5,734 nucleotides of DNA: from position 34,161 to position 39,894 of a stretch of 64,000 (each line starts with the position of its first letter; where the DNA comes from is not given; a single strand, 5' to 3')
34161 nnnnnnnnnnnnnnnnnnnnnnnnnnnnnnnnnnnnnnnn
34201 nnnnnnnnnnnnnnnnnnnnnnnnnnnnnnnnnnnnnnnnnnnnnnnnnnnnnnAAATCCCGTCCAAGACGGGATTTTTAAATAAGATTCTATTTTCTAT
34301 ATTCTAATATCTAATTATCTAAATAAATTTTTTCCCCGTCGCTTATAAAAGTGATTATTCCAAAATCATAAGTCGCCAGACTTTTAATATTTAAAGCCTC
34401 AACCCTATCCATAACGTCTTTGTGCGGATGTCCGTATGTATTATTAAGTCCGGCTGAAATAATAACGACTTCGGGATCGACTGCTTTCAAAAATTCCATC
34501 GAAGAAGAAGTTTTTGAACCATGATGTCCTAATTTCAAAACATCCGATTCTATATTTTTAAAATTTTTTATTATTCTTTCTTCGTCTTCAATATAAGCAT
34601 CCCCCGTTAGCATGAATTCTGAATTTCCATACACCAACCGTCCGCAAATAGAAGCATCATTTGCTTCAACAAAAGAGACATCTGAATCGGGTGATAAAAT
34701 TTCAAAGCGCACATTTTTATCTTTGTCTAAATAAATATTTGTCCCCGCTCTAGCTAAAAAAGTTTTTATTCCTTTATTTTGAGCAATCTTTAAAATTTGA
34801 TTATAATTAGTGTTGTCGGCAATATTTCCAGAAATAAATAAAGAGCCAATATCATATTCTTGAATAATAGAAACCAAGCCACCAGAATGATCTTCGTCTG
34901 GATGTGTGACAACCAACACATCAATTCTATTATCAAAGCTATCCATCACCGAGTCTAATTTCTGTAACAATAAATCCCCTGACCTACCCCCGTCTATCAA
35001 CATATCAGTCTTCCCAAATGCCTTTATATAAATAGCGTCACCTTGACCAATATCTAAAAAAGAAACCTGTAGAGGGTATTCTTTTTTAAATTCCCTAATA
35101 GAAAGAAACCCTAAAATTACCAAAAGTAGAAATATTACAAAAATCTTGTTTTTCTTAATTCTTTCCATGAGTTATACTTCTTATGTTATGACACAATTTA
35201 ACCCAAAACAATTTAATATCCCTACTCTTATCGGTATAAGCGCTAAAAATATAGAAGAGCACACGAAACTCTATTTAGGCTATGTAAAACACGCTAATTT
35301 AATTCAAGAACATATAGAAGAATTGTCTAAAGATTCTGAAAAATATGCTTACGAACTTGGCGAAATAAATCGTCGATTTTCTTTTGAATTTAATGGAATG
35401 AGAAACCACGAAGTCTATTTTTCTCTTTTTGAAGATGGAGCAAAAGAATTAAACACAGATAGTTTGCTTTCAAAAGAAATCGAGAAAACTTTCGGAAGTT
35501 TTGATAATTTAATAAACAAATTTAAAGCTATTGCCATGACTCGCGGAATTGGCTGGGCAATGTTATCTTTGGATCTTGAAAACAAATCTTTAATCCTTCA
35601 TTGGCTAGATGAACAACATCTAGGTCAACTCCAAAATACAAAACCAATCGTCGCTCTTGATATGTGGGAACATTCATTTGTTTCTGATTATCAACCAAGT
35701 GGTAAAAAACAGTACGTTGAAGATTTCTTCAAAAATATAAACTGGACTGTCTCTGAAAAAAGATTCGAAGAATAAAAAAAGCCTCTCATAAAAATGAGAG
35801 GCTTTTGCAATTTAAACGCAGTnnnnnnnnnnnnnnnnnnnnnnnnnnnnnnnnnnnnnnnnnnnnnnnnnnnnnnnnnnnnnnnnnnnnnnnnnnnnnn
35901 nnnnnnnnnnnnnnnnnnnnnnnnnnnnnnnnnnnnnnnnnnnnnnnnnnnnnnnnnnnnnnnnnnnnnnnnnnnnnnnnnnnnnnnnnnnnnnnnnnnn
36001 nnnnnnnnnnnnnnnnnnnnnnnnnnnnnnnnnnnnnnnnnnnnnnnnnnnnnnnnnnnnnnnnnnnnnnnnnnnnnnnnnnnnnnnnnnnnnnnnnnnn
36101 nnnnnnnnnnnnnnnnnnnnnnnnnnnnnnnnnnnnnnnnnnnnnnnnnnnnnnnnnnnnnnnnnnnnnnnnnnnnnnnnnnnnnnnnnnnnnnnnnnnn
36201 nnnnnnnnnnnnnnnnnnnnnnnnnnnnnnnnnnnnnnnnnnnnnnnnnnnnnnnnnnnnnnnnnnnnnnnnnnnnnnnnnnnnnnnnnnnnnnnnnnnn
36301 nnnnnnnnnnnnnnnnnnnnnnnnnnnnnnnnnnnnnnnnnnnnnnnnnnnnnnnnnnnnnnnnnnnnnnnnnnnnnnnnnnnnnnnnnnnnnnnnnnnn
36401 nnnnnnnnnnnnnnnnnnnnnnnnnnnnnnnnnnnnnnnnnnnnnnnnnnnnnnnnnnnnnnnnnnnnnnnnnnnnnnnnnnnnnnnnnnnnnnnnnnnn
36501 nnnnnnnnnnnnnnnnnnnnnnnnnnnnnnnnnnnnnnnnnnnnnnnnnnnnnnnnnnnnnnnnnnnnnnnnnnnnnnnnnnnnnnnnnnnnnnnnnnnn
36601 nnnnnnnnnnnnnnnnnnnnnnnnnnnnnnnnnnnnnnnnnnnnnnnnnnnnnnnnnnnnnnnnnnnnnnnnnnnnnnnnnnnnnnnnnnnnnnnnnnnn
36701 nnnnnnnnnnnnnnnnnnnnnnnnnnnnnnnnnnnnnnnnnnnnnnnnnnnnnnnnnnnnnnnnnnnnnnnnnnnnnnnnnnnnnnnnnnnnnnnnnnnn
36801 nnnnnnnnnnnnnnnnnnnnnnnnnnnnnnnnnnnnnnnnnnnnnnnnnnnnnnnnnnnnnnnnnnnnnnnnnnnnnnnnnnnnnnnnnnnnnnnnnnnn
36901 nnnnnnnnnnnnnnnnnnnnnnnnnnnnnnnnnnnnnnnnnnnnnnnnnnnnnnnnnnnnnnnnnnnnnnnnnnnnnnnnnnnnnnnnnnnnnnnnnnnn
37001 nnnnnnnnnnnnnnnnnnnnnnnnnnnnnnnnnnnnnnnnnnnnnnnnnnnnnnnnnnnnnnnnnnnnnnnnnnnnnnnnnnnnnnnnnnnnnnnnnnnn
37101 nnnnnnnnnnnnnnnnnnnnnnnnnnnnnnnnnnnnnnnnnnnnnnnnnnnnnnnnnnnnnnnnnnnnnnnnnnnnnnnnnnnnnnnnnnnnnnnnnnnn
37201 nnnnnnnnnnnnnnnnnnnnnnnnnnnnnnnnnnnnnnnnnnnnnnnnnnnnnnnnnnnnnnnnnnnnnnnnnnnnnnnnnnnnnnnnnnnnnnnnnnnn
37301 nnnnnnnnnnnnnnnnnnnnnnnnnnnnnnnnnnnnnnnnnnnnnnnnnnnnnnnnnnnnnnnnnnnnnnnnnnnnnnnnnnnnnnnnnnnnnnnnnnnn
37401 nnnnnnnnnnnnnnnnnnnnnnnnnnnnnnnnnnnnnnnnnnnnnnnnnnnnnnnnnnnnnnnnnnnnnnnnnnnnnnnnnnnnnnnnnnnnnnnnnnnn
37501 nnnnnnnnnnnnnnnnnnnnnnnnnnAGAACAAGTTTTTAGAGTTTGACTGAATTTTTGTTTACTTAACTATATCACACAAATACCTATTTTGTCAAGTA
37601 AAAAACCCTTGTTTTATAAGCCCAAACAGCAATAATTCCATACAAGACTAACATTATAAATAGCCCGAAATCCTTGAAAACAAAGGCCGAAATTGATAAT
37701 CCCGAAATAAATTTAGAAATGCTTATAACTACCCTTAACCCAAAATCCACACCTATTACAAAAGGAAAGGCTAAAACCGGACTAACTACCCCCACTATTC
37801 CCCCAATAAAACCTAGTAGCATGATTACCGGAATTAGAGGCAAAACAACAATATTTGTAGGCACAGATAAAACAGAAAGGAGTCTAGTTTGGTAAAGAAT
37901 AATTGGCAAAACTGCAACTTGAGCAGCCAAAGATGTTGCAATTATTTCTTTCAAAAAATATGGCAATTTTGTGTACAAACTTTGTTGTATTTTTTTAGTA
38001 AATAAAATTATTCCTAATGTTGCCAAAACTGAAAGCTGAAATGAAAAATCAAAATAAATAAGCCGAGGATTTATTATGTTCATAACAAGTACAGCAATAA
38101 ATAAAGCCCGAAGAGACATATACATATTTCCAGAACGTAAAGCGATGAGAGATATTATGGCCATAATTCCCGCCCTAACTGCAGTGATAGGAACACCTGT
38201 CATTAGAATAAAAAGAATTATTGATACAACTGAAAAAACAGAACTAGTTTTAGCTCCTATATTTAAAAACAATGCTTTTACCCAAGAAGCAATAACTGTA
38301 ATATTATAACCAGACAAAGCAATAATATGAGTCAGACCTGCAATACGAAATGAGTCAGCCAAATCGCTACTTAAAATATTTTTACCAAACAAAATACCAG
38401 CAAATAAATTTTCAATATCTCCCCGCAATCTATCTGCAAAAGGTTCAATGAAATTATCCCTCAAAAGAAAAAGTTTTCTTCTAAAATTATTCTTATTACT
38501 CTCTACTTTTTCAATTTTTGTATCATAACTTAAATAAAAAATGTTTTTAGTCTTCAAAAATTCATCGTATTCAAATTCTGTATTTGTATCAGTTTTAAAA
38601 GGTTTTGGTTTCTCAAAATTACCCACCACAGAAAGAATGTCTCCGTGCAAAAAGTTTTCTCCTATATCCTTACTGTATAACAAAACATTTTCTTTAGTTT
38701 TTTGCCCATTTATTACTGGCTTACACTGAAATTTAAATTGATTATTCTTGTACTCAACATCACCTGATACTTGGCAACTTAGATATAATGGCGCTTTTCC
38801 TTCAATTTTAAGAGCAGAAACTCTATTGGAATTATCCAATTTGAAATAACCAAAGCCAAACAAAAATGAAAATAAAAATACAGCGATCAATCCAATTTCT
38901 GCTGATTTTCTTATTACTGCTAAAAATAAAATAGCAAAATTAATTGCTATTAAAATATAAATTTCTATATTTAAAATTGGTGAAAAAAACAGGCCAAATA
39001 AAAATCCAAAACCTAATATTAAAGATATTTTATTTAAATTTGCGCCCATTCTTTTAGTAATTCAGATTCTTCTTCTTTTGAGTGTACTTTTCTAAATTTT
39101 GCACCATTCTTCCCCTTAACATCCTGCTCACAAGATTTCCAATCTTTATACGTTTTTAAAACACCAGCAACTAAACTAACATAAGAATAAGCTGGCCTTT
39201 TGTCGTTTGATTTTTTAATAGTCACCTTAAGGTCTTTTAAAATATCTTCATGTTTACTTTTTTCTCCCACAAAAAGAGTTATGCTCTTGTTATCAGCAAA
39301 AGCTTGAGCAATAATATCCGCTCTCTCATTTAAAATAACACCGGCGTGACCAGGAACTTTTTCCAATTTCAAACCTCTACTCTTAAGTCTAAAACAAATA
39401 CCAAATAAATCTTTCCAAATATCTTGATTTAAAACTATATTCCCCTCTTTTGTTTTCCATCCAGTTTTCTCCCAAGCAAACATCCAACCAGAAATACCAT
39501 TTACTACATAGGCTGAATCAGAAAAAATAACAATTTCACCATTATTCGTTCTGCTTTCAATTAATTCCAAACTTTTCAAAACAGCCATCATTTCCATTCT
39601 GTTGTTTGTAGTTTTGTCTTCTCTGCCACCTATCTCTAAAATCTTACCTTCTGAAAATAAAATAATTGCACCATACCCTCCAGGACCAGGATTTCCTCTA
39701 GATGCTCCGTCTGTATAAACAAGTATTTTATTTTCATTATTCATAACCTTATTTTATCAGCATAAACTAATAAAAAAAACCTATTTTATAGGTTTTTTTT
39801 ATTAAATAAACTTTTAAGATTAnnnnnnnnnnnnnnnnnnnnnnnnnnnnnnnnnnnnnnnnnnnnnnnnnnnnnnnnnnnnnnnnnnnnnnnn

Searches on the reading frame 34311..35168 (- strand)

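Call 55: search_protein_families(library=pfam, proteins=[window:34311-35168:-], max_evalue=0.001)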
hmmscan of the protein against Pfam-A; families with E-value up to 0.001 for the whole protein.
window:34311-35168:- (285 aa): 1 family
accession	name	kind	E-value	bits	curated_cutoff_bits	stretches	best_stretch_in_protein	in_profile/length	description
PF00753.33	Lactamase_B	-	1.3e-11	45.2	22.7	1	41-240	4-195/196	Metallo-beta-lactamase superfamily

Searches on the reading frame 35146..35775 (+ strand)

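Call 55: search_protein_families(library=pfam, proteins=[window:35146-35775:+], max_evalue=0.001)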
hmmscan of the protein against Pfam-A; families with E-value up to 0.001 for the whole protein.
window:35146-35775:+ (209 aa): 2 families
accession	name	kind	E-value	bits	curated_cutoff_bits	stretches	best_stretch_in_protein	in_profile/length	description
PF02777.23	Sod_Fe_C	-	2.2e-23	82.7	20.9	1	108-206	5-102/102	Iron/manganese superoxide dismutases, C-terminal domain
PF00081.27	Sod_Fe_N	-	0.00013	22.8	27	1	33-94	20-80/82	Iron/manganese superoxide dismutases, alpha-hairpin domain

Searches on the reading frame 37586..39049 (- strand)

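Call 55: search_protein_families(library=pfam, proteins=[window:37586-39049:-], max_evalue=0.001)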
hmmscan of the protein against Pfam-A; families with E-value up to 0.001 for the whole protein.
window:37586-39049:- (487 aa): 2 families
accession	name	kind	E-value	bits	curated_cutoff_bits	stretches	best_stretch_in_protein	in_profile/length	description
PF03772.21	Competence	-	1.8e-41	142.7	23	1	224-478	7-265/270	Competence protein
PF13567.11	DUF4131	-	6.5e-11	42.6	31.6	1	27-175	4-158/165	Domain of unknown function (DUF4131)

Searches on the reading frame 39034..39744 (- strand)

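Call 55: search_protein_families(library=pfam, proteins=[window:39034-39744:-], max_evalue=0.001)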
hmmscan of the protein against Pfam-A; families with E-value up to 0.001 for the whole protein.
window:39034-39744:- (236 aa): 2 families
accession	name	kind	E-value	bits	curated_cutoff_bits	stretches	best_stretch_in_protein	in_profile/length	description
PF00075.30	RNase_H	-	9.8e-33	113.7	25.8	1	5-148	2-138/141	RNase H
PF13456.12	RVT_3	-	2.5e-05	24.6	21.6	1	11-86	2-78/123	Reverse transcriptase-like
